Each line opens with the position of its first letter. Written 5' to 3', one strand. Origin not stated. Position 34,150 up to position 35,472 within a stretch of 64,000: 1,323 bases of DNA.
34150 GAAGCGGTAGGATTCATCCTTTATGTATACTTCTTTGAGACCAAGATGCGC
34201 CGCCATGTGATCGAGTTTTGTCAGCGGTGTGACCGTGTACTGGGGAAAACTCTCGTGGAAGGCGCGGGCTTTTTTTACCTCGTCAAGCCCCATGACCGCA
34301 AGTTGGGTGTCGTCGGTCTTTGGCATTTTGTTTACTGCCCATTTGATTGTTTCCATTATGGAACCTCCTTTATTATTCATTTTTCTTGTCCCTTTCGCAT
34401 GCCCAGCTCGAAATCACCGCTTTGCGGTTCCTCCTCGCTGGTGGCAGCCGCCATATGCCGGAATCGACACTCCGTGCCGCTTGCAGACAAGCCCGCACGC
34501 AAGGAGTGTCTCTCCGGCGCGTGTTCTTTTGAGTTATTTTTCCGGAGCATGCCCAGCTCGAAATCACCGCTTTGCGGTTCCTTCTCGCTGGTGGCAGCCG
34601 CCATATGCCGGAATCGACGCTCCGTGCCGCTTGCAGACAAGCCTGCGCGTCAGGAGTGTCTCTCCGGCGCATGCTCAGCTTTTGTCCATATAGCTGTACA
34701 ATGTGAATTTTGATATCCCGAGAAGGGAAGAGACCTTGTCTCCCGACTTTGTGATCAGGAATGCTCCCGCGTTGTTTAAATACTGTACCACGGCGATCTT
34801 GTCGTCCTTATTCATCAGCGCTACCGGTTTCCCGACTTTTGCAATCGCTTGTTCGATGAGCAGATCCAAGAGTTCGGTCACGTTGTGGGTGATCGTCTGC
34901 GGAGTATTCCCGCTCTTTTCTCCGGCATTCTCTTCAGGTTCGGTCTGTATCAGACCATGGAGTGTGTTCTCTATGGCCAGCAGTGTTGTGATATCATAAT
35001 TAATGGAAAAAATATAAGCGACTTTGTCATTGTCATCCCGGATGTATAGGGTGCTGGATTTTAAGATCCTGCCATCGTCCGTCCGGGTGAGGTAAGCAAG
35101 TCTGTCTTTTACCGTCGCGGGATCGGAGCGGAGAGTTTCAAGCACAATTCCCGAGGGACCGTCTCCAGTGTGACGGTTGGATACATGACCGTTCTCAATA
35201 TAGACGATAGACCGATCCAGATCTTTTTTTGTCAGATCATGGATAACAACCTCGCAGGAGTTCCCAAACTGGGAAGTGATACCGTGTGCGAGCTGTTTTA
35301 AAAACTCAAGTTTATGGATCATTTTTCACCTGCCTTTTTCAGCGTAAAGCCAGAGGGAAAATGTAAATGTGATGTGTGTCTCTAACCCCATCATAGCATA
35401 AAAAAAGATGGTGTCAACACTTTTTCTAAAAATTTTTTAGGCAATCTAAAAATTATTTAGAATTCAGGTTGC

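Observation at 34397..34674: Tandem 127-nt structured GC-rich element fills the gap between the YheO-like regulator and ygeX; no RNA class recognised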

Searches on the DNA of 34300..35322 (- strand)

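Call 5: search_rna_families(source=window, start=34300, end=34760, threshold=evalue, max_evalue=10, show_alignments=4)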
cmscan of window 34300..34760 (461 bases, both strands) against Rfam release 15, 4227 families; matches with E-value up to 10: 2.
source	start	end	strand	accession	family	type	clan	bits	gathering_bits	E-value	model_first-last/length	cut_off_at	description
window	34621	34708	+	RF02246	Six3os1_1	Gene; lncRNA;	-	12.9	50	1.9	1-87/87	no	Six3os1 conserved region 1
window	34602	34653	-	RF02166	PVT1_3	Gene; lncRNA;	-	8.7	45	8.3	1-95/95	no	Pvt1 oncogene conserved region 3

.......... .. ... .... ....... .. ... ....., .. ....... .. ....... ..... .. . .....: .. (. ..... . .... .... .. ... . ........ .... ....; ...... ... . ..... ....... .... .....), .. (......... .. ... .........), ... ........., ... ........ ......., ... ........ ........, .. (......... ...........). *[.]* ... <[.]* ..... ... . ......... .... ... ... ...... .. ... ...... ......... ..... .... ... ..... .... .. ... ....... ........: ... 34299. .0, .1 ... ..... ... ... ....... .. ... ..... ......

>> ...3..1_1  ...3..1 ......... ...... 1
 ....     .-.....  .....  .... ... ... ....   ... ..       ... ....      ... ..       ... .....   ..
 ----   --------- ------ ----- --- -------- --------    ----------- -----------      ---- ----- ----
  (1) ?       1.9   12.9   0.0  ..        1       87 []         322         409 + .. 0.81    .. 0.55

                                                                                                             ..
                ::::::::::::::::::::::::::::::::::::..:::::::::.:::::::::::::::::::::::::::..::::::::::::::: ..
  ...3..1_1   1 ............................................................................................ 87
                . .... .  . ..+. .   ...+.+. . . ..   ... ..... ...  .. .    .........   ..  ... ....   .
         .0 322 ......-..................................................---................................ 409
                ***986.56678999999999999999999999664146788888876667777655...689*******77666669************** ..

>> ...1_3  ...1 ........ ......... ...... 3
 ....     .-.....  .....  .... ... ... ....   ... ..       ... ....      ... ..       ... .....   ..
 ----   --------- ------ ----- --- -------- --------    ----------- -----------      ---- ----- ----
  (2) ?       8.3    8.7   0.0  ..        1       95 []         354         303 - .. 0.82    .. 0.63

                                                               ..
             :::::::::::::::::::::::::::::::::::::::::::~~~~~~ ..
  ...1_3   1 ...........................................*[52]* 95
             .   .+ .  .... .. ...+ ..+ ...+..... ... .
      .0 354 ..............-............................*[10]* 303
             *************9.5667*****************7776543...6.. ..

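Call 36: build_rna_model(alignment_id=A4, structure=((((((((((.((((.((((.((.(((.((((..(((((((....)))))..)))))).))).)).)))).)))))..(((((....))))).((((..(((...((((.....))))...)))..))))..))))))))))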
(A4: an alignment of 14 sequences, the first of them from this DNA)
Model R1 built from alignment A4 (14 sequences, 141 columns); structure: as given.
model positions 137; base pairs 50; branch points 2; effective number of sequences 1.06; information 0.59 bits per position. Calibrated on 0.2 Mb of random sequence (short: E-values are rough).
structure used (alignment columns):
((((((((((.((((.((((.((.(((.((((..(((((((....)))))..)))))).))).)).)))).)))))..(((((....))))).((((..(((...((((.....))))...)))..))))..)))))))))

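Call 37: search_with_rna_model(model_id=R1, sources=[window, L001, L002, L007, L010, L011, L012, L013, L015, L017, L019, L020, L021, L022, L023, L024, L025, L026, L027, L028, L029, L030, L031, L032, L033, L034, L035, L036, L040, L041, L042, L043, L044, L045, L046, L047, L048, L049, L050, L052, L056, L076, L080, L088], max_evalue=1, make_alignment=true)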
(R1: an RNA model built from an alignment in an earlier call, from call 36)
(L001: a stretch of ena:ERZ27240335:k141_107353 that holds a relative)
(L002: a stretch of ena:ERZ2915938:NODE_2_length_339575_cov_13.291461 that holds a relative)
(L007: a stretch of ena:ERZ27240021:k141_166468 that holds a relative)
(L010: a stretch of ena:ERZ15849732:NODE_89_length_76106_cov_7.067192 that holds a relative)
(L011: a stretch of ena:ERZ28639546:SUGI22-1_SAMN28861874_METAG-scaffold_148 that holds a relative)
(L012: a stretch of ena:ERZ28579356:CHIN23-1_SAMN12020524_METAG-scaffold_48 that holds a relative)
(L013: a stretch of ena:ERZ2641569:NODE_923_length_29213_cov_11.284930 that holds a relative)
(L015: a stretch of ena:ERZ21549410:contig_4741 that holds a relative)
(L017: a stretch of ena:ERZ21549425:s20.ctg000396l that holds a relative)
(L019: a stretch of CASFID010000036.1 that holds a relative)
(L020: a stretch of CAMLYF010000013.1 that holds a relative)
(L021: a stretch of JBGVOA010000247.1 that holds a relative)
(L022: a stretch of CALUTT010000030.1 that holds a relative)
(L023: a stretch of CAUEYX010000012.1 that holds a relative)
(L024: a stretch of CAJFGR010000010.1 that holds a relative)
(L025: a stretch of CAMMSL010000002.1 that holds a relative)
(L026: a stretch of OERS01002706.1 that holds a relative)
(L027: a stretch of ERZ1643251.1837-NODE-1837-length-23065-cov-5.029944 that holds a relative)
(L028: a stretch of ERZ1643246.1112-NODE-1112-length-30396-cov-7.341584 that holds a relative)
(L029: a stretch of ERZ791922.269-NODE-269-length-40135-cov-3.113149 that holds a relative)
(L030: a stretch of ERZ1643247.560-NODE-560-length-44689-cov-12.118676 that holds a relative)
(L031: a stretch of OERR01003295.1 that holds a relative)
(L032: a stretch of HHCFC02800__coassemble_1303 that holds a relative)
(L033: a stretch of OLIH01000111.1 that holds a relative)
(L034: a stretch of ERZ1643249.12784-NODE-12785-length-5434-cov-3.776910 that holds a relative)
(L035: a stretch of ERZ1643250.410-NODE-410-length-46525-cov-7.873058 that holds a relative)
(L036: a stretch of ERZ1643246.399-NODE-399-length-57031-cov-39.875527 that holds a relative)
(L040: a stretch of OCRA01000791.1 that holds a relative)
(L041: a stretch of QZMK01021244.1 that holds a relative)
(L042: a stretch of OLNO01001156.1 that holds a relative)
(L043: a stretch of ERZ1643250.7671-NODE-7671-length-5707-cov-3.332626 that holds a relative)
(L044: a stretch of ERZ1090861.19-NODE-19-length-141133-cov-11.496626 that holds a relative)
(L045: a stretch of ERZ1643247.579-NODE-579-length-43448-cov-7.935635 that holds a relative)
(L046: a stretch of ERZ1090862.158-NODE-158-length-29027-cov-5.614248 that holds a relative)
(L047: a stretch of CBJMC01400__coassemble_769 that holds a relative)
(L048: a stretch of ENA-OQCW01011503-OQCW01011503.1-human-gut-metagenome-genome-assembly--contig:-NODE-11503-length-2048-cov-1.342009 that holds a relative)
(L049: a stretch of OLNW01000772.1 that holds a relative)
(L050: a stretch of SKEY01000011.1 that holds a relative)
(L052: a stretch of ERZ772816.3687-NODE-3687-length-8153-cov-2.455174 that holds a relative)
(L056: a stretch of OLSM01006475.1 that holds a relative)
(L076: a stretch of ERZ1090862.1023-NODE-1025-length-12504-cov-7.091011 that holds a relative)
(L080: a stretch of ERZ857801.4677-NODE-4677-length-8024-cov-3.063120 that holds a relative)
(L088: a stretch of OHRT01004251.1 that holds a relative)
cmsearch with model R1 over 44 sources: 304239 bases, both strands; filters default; matches with E-value up to 1: 59.
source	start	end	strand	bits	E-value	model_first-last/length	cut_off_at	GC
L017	3682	3816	+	145.7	1.4e-26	1-137/137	no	0.53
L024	1375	1509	-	145.7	1.4e-26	1-137/137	no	0.53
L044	2146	2284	+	145.4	1.7e-26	1-137/137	no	0.64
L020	4295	4429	+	142.6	5.9e-26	1-137/137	no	0.57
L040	696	834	+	142.6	5.9e-26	1-137/137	no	0.63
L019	2303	2437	+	142.5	6.2e-26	1-137/137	no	0.58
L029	2146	2283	+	142.1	7.6e-26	1-137/137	no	0.63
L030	2146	2283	+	142.1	7.6e-26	1-137/137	no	0.63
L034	2146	2284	+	142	7.7e-26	1-137/137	no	0.61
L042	2146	2284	+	141.6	9.4e-26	1-137/137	no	0.64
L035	2164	2304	+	131.3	1e-23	1-137/137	no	0.61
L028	2146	2283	+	130.8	1.3e-23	1-137/137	no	0.67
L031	1751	1885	+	126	1.2e-22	1-137/137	no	0.63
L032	2146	2279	+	117.3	6.4e-21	1-137/137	no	0.66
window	34544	34677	-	112.2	6.5e-20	1-137/137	no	0.63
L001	10646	10779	+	112.2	6.5e-20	1-137/137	no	0.63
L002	10646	10779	+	112.2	6.5e-20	1-137/137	no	0.63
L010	5279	5412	+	112.2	6.5e-20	1-137/137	no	0.63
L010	5429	5562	+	111.6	8.7e-20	1-137/137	no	0.63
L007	10646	10779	+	106.4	9.2e-19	1-137/137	no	0.63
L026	749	882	+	105.2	1.7e-18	1-137/137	no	0.63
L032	2291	2423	+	103.1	4.3e-18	1-137/137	no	0.63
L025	7880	8000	-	100.8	1.2e-17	16-137/137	5'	0.58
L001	10796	10929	+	92.2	6.3e-16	1-137/137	no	0.63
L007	10796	10929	+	92.2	6.3e-16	1-137/137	no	0.63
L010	5579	5712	+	92.2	6.3e-16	1-137/137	no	0.63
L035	2305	2434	+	91.8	7.6e-16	1-137/137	no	0.62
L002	10796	10929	+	86.5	8.6e-15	1-137/137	no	0.62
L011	3646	3767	+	58.4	3.3e-09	1-137/137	no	0.59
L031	1902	1990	+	48.9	2.6e-07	1-91/137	3'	0.65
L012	3646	3734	+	40.4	1.3e-05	1-137/137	no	0.65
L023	5583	5671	+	40.4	1.3e-05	1-137/137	no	0.65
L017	3663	3763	-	38.4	3.1e-05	1-137/137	no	0.48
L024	1428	1528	+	38.4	3.1e-05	1-137/137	no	0.48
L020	4268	4376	-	37.8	4.1e-05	1-137/137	no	0.52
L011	3865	3953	+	37.1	5.8e-05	1-137/137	no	0.63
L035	2249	2378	-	34.5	0.00019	1-137/137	no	0.62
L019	2312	2375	-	33.8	0.00025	10-73/137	no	0.58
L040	779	903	-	33.2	0.00033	1-137/137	no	0.6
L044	2157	2218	-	33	0.00037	11-72/137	no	0.63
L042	2157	2218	-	33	0.00037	11-72/137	no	0.65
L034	2127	2228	-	32.5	0.00046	1-137/137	no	0.56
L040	707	768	-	31.9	0.00061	11-72/137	no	0.63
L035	2175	2238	-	31.8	0.00064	11-72/137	no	0.61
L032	2229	2372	-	28.9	0.0025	1-137/137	no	0.63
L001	10726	10875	-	28.7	0.0027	1-137/137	no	0.59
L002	10726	10875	-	28.7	0.0027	1-137/137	no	0.59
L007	10726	10875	-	28.7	0.0027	1-137/137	no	0.59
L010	5509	5658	-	28.7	0.0027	1-137/137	no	0.59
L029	2127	2227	-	27.4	0.0049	1-137/137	no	0.63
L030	2127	2227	-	27.4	0.0049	1-137/137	no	0.63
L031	1732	1831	-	27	0.006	1-137/137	no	0.6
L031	1832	1981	-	26.5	0.0075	1-137/137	no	0.59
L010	5359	5508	-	25.6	0.011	1-137/137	no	0.59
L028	2155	2218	-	24.2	0.021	10-73/137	no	0.69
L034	2295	2340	+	21.8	0.062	19-64/137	no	0.63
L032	2155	2219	-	16.3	0.77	10-73/137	no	0.63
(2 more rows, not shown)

Alignment A5: 59 matches aligned to the model, 196 columns, each read 5' to 3' on its own strand. Consensus structure (alignment columns), stored with it:
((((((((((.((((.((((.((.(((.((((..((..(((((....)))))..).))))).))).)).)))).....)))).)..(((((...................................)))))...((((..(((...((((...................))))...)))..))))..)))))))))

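Call 38: search_with_rna_model(model_id=R1, sources=[window, L002, L007, L010, L017, L019, L020, L026, L028, L029, L031, L032, L034, L035, L040, L042, L044], max_evalue=1e-13, make_alignment=true)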
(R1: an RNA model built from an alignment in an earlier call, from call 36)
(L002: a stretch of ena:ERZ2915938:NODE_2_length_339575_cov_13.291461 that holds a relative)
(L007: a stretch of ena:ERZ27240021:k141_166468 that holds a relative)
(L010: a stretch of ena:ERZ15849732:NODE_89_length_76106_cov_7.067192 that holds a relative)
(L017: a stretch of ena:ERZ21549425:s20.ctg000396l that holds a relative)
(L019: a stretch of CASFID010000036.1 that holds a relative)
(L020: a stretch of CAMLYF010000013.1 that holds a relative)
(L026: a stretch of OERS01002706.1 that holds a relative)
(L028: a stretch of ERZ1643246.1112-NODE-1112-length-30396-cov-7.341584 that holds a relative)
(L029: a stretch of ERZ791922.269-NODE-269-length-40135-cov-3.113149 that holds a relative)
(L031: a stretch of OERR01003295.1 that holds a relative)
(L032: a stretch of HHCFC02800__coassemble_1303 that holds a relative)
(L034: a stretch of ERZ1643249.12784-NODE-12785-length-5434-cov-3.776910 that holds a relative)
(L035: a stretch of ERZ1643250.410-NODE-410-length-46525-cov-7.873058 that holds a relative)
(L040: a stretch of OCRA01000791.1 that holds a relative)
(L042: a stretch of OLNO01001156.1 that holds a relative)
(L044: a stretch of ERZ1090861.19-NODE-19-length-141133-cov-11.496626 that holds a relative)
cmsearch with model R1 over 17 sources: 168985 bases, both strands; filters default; matches with E-value up to 1e-13: 24.
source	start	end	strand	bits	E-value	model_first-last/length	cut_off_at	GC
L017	3682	3816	+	145.7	7.9e-27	1-137/137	no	0.53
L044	2146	2284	+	145.4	9.2e-27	1-137/137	no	0.64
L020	4295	4429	+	142.6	3.3e-26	1-137/137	no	0.57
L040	696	834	+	142.6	3.3e-26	1-137/137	no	0.63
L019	2303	2437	+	142.5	3.4e-26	1-137/137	no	0.58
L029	2146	2283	+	142.1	4.2e-26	1-137/137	no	0.63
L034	2146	2284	+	142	4.3e-26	1-137/137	no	0.61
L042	2146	2284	+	141.6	5.2e-26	1-137/137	no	0.64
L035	2164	2304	+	131.3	5.7e-24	1-137/137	no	0.61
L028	2146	2283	+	130.8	7.5e-24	1-137/137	no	0.67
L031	1751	1885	+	126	6.7e-23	1-137/137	no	0.63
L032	2146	2279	+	117.3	3.6e-21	1-137/137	no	0.66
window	34544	34677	-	112.2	3.6e-20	1-137/137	no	0.63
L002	10646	10779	+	112.2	3.6e-20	1-137/137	no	0.63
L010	5279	5412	+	112.2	3.6e-20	1-137/137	no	0.63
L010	5429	5562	+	111.6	4.8e-20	1-137/137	no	0.63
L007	10646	10779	+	106.4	5.1e-19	1-137/137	no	0.63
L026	749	882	+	105.2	9.2e-19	1-137/137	no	0.63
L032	2291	2423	+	103.1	2.4e-18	1-137/137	no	0.63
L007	10796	10929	+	92.2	3.5e-16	1-137/137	no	0.63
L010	5579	5712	+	92.2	3.5e-16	1-137/137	no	0.63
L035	2305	2434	+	91.8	4.2e-16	1-137/137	no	0.62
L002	10796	10929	+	86.5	4.8e-15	1-137/137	no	0.62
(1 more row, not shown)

Alignment A6: 24 matches aligned to the model, 142 columns, each read 5' to 3' on its own strand. Consensus structure (alignment columns), stored with it:
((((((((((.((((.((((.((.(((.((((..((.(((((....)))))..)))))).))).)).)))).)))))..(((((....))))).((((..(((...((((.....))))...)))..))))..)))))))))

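Call 50: search_dna_similar(query=window:34394-34677:-, collection=plasmids, mode=distant, max_rows=10)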
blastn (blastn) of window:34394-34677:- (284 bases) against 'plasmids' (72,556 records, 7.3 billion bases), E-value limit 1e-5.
No match.

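Call 51: search_dna_similar(query=window:34394-34677:-, collection=phages, mode=distant, max_rows=10)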
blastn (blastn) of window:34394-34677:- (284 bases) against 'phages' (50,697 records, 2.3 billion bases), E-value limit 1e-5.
No match.

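Call 62: search_rna_families(sources=[L017, L029, L032, L042, L034, L028], threshold=evalue, max_evalue=5)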
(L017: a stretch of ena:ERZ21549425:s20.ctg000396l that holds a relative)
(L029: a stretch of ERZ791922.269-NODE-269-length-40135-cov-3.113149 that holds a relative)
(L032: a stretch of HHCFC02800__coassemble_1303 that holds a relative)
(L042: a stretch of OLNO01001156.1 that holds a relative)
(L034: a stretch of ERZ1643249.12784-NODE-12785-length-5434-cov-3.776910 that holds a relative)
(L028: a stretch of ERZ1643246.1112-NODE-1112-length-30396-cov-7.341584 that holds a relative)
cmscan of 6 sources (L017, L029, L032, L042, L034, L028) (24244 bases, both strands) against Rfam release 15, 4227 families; matches with E-value up to 5: 4.
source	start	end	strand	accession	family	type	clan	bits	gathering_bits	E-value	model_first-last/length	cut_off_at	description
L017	3970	4011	+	RF01543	TB11Cs5H2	Gene; snRNA; snoRNA; HACA-box;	-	20.4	47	2.7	1-68/68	no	Trypanosomatid snoRNA TB11Cs5H2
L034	846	995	+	RF02692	BTH_s39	Gene; sRNA;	-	19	77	3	1-130/130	no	Burkholderia sRNA 39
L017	2303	2355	+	RF00649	mir-128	Gene; miRNA;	-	18.7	49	4.2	1-83/83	no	mir-128 microRNA precursor family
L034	444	544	-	RF01514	Afu_513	Gene; snRNA; snoRNA; CD-box;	-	18.7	48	4.2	1-103/103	no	A. fumigatus snoRNA Afu_513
